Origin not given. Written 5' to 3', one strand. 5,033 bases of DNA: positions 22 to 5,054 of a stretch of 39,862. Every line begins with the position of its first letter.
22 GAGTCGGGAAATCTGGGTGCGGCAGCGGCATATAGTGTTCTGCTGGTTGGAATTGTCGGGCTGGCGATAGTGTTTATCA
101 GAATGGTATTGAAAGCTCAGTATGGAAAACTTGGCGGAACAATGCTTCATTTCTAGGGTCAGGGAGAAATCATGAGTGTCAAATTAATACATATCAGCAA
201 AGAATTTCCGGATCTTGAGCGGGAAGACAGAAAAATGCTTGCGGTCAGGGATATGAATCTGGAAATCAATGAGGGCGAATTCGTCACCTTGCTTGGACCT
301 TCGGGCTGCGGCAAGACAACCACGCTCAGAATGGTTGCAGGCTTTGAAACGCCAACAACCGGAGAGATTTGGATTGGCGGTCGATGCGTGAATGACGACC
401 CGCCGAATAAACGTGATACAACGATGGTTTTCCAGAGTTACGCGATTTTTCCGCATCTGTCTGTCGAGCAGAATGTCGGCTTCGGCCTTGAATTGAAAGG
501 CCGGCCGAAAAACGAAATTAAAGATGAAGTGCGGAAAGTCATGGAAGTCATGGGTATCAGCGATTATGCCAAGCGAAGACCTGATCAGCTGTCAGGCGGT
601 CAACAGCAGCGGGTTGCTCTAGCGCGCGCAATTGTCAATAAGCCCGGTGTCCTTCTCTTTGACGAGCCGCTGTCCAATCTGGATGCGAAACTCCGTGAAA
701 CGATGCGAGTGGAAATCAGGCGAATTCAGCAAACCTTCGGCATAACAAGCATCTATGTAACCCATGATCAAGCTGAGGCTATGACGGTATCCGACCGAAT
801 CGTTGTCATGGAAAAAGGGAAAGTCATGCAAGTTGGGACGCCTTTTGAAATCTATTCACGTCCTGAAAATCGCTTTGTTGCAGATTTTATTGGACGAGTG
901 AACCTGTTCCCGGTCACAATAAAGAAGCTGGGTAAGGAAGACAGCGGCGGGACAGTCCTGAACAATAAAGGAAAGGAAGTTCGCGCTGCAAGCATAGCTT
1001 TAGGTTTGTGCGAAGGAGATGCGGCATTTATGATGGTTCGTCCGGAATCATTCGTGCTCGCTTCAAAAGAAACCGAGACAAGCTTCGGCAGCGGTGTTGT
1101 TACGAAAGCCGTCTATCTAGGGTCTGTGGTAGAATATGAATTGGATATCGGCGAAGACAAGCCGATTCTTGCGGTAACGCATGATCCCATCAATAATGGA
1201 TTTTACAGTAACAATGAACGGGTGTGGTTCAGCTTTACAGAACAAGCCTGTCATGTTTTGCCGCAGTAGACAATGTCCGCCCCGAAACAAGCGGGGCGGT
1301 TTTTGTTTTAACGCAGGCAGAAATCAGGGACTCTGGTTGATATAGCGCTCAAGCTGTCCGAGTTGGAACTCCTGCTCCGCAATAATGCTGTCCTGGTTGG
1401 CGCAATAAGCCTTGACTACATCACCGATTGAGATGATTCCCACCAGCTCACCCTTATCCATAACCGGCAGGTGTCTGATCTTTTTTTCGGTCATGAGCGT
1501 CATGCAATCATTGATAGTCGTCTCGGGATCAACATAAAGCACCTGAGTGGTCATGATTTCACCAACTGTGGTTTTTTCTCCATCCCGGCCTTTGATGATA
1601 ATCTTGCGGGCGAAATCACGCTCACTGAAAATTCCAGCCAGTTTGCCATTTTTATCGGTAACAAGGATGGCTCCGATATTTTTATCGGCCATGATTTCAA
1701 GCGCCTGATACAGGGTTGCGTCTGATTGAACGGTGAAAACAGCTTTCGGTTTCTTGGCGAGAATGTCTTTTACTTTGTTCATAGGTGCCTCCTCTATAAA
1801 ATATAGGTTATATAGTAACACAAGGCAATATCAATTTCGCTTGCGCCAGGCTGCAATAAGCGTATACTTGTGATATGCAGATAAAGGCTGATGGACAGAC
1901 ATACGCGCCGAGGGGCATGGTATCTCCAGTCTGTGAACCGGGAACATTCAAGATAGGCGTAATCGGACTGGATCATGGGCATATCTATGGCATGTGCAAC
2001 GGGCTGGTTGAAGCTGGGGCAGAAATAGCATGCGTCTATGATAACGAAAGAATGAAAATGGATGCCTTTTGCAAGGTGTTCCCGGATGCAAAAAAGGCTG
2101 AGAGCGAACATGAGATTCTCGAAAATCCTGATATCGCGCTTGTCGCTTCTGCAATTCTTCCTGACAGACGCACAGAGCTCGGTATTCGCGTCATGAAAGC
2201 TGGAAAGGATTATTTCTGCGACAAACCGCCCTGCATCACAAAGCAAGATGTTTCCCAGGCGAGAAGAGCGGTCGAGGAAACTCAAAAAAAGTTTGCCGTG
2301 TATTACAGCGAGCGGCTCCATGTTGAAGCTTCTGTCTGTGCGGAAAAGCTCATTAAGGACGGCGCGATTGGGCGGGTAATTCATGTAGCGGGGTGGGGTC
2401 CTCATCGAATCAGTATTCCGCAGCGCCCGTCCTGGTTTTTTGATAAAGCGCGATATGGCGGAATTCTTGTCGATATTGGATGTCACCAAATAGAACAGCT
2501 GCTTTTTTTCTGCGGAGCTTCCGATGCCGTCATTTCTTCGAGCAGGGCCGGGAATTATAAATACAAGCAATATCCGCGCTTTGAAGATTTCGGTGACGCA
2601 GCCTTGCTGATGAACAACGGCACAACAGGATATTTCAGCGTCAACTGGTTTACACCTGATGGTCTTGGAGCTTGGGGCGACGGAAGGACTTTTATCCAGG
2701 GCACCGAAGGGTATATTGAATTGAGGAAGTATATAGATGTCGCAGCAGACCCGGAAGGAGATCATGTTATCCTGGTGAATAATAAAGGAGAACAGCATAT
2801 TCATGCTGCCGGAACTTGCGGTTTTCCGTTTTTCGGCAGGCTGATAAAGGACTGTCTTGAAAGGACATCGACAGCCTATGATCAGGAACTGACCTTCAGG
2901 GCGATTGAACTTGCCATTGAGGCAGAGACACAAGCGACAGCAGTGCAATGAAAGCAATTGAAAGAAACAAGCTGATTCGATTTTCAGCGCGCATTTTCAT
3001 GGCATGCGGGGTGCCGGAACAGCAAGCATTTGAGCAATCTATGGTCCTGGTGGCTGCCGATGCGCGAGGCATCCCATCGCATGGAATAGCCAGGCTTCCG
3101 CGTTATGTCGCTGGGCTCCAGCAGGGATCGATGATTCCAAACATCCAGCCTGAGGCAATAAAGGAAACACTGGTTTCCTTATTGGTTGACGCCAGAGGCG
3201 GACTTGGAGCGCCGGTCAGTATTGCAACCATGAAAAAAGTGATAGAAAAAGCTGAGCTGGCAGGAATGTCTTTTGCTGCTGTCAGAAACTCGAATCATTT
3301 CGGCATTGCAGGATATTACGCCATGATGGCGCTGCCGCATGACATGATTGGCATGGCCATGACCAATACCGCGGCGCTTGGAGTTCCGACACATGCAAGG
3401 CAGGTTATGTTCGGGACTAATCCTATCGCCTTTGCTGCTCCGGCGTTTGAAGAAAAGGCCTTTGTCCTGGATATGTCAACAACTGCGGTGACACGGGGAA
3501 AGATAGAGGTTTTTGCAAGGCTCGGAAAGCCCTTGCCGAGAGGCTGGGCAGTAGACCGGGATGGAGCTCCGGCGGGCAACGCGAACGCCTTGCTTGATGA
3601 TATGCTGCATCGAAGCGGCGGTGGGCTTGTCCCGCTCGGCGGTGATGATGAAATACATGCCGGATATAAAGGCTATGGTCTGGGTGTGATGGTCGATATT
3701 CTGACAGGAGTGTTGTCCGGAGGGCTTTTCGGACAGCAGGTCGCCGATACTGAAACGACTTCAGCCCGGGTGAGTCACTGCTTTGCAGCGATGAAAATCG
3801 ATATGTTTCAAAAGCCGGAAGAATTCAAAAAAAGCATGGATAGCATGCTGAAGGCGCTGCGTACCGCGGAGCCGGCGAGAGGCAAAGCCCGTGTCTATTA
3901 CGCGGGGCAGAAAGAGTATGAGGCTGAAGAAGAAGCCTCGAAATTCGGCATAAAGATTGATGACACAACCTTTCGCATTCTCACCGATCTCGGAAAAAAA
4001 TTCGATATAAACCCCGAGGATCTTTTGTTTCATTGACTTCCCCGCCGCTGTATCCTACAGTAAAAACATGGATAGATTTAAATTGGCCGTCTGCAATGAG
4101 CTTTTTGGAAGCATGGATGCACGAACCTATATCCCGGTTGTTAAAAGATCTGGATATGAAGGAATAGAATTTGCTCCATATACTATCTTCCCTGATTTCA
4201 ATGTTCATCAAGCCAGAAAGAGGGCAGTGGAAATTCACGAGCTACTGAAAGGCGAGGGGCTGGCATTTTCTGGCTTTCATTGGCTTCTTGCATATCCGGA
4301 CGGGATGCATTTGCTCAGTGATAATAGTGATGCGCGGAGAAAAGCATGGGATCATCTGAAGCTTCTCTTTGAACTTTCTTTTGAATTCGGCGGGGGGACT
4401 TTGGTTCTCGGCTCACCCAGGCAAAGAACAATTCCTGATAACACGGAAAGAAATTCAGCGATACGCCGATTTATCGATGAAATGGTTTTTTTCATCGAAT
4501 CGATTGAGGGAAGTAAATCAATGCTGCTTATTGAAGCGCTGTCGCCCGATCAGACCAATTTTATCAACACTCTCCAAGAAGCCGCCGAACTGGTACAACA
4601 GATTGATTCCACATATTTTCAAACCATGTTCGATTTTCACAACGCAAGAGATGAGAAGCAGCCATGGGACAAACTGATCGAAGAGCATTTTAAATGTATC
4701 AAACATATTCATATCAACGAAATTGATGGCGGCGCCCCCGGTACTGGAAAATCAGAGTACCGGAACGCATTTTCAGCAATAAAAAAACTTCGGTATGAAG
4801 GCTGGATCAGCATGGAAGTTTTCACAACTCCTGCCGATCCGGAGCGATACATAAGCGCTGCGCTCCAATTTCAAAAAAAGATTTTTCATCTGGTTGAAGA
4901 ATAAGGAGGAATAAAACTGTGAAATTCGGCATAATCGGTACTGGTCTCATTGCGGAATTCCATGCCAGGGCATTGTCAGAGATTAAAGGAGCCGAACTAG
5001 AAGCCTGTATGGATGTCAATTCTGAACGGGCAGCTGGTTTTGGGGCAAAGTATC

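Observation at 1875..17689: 16-kb oxidoreductase and TIM-barrel-rich sugar-acid locus with no kinase, no regulator and no lyase, built around a TTT transporter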

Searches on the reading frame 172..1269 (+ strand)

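Call 3: search_protein_families(library=pfam, proteins=[window:172-1269:+])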
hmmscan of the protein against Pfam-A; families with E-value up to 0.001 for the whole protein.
window:172-1269:+ (365 aa): 5 families
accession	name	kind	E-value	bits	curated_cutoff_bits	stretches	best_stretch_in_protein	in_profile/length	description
PF00005.33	ABC_tran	-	2.2e-36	125.9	25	1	26-167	2-136/137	ABC transporter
PF08402.16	TOBE_2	-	4.1e-10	40.1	21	1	288-363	2-76/76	TOBE domain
PF13304.12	AAA_21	-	0.00044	20.8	27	0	129-199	227-299/304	AAA domain, putative AbiEii toxin, Type IV TA system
PF02463.25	SMC_N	-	0.0005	20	40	0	103-212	100-213/220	RecF/RecN/SMC N terminal domain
PF03215.21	Rad17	-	0.00061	20.2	23.8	1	27-91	37-100/186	Rad17 P-loop domain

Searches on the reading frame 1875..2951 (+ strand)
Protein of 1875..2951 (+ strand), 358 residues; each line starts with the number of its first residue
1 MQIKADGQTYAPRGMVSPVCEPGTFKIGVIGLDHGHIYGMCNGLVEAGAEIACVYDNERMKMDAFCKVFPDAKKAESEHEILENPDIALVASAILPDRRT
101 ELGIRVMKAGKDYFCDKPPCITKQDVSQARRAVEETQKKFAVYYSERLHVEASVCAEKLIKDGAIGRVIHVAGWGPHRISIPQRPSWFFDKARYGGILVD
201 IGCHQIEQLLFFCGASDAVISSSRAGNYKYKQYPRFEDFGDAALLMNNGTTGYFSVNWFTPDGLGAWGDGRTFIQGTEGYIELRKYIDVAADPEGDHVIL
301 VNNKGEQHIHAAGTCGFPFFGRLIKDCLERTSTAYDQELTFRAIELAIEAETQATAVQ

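Call 3: search_protein_families(library=pfam, proteins=[window:1875-2951:+])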
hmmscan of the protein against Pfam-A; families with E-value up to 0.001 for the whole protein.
window:1875-2951:+ (358 aa): 3 families
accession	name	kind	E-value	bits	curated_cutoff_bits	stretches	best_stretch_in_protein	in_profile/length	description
PF22725.1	GFO_IDH_MocA_C3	-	1.2e-19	71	27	1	156-282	4-124/124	GFO/IDH/MocA C-terminal domain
PF01408.29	GFO_IDH_MocA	-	1.1e-09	39.5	24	1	25-144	1-120/120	Oxidoreductase family, NAD-binding Rossmann fold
PF02894.22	GFO_IDH_MocA_C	-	3e-09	37.4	22.9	1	158-290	2-132/218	Oxidoreductase family, C-terminal alpha/beta domain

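Call 5: search_protein_families(library=ncbifam, proteins=[window:1875-2951:+], max_evalue=0.001)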
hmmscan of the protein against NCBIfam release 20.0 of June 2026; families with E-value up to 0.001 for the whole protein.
window:1875-2951:+ (358 aa): 8 families
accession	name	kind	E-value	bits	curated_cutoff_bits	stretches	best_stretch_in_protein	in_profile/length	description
TIGR04380.1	myo_inos_iolG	equivalog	6.2e-14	51.6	355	1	26-252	3-225/330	inositol 2-dehydrogenase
NF052479.1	LevoglcsnDh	equivalog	8.3e-14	51.1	650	1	72-224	59-213/386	levoglucosan dehydrogenase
NF040723.1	UDP-GlcNAcDh_Arch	equivalog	3.8e-12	46.3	450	1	26-262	7-221/302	UDP-N-acetylglucosamine 3-dehydrogenase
NF008607.0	PRK11579.1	subfamily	3.6e-10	39.3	330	1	47-218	28-194/346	oxidoreductase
NF041392.1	XylDh_Gfo6_Halo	equivalog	4.8e-06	25.6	350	1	108-225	104-224/350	D-xylose 1-dehydrogenase Gfo6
NF007574.0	PRK10206.1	equivalog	1.5e-05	24.2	352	1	76-221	55-195/345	oxidoreductase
NF052679.1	InsChiInosDhIolG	equivalog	0.00031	19.9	540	1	24-140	2-120/343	bifunctional inositol 2-dehydrogenase/D-chiro-inositol 1-dehydrogenase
NF058563.1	BT_2159_fam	equivalog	0.00086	18.4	650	0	26-167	2-142/350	disaccharide 3-dehydrogenase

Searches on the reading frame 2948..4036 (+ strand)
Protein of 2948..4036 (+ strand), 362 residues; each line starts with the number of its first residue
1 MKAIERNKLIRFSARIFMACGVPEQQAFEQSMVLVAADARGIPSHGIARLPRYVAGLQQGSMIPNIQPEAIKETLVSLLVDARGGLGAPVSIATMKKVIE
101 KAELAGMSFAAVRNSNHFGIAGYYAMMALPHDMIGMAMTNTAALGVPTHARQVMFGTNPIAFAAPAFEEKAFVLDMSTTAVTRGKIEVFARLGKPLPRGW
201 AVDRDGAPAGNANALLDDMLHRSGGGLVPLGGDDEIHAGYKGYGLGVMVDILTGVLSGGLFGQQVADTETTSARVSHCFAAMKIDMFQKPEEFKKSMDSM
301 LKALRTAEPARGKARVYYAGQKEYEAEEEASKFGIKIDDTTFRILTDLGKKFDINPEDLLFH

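Call 3: search_protein_families(library=pfam, proteins=[window:2948-4036:+])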
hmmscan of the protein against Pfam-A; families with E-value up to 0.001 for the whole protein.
window:2948-4036:+ (362 aa): 1 family
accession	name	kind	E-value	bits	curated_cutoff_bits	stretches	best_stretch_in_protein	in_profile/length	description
PF02615.19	Ldh_2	-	4.1e-111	371.7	38.8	1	5-343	2-330/333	Malate/L-lactate dehydrogenase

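Call 5: search_protein_families(library=ncbifam, proteins=[window:2948-4036:+], max_evalue=0.001)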
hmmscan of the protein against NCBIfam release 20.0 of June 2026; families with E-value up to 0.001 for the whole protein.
window:2948-4036:+ (362 aa): 5 families
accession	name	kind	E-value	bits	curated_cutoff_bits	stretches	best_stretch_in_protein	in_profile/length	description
NF040650.1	sulfolac_dhydr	equivalog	4.1e-65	220.2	500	1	8-355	7-336/339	L-sulfolactate dehydrogenase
NF011599.0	PRK15025.1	equivalog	8.5e-56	189.6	356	1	4-345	3-331/349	ureidoglycolate dehydrogenase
NF007504.0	PRK10098.1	equivalog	5.3e-51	173.5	336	1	3-356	6-348/360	malate/lactate/ureidoglycolate dehydrogenase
TIGR03175.1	AllD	equivalog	2.5e-50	171.6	496.2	1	4-345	3-331/349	ureidoglycolate dehydrogenase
NF009750.0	PRK13260.1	equivalog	4e-41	141.2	316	1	7-343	6-327/332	3-dehydro-L-gulonate 2-dehydrogenase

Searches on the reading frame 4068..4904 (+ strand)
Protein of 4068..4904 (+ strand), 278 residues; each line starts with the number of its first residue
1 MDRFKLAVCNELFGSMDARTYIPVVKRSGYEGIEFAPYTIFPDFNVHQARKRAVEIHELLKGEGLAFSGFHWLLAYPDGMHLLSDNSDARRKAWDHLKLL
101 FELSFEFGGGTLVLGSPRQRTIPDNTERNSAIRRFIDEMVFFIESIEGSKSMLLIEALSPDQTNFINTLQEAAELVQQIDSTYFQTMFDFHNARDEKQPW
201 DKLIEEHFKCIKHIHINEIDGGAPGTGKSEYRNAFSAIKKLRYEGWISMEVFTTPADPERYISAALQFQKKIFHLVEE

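Call 3: search_protein_families(library=pfam, proteins=[window:4068-4904:+])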
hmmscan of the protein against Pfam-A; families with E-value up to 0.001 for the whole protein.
window:4068-4904:+ (278 aa): 1 family
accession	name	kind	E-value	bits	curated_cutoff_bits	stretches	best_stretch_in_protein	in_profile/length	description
PF01261.30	AP_endonuc_2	-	2.1e-30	106.7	31.1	1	25-271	4-248/249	Xylose isomerase-like TIM barrel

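Call 5: search_protein_families(library=ncbifam, proteins=[window:4068-4904:+], max_evalue=0.001)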
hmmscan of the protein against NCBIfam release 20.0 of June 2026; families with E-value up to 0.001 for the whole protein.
window:4068-4904:+ (278 aa): 11 families
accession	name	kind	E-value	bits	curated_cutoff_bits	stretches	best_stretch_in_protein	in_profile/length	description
NF041099.2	keto_glucon_epim_IolO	equivalog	2.1e-25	89.6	300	1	76-273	73-268/269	5-keto-L-gluconate epimerase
NF051856.1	PsicseEpim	equivalog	2.7e-14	53.7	300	1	16-254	16-248/287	D-psicose 3-epimerase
TIGR03234.1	OH-pyruv-isom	equivalog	4.1e-13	49.3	353.45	1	122-251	108-240/254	hydroxypyruvate isomerase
NF007360.0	PRK09856.1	equivalog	1e-11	44.9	305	1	26-267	23-265/276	fructoselysine 3-epimerase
NF043033.1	OxoTetrIsom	equivalog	1.7e-11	44.4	325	1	115-250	98-236/251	2-oxo-tetronate isomerase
NF009689.0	PRK13210.1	subfamily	8.3e-08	31.7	200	1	128-271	125-277/286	L-ribulose-5-phosphate 3-epimerase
NF007444.0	PRK09997.1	equivalog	5.1e-06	26.1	465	1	151-251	138-241/258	hydroxypyruvate isomerase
NF009688.0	PRK13209.1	subfamily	8.8e-06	24.9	317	1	127-272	128-276/286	L-ribulose-5-phosphate 3-epimerase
TIGR00542.1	hxl6Piso_put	equivalog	2.3e-05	23.9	272.15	1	127-262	123-261/279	L-ribulose-5-phosphate 3-epimerase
NF007441.0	PRK09989.1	equivalog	6.7e-05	22.8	412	1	125-251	112-241/258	HPr family phosphocarrier protein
TIGR04379.1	myo_inos_iolE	equivalog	7e-05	22.5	290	0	224-263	239-280/290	myo-inosose-2 dehydratase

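Call 78: search_solved_structures(query=window:4068-4904:+, max_evalue=0.00001)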
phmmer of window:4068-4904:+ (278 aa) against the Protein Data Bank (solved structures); distinct sequences matched with E-value up to 0.00001: 12.
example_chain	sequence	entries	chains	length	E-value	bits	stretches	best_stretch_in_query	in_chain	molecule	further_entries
2zvr_A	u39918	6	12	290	5.7e-16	61.9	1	17-270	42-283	Uncharacterized protein TM_0416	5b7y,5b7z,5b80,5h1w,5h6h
7dz5_A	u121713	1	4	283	8.3e-09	38.4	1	93-255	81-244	D-tagatose 3-epimerase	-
7dz2_A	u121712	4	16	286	8.6e-09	38.4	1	93-255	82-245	D-tagatose 3-epimerase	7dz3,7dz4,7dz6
3vnk_A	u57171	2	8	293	4.3e-08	36.1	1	17-253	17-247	Xylose isomerase domain protein TIM barrel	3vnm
3vni_A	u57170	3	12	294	4.4e-08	36.1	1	17-253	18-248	Xylose isomerase domain protein TIM barrel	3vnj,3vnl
7e9w_A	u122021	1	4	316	5.5e-08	35.7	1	17-253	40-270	D-psicose 3-epimerase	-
6wn6_A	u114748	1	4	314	8.8e-08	35.1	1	123-260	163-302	3-keto-D-glucoside 4-epimerase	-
7erm_A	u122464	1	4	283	9.1e-08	35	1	153-260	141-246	D-tagatose 3-epimerase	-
7ern_A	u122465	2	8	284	9.2e-08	35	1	153-260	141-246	D-tagatose 3-epimerase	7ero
8xix_A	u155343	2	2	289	7.2e-07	32.1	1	109-254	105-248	D-tagatose 3-epimerase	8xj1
8xiv_A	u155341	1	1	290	7.3e-07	32.1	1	109-254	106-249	D-tagatose 3-epimerase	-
7x7w_A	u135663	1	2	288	3.8e-06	29.7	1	147-253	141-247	D-PSICOSE 3-EPIMERASE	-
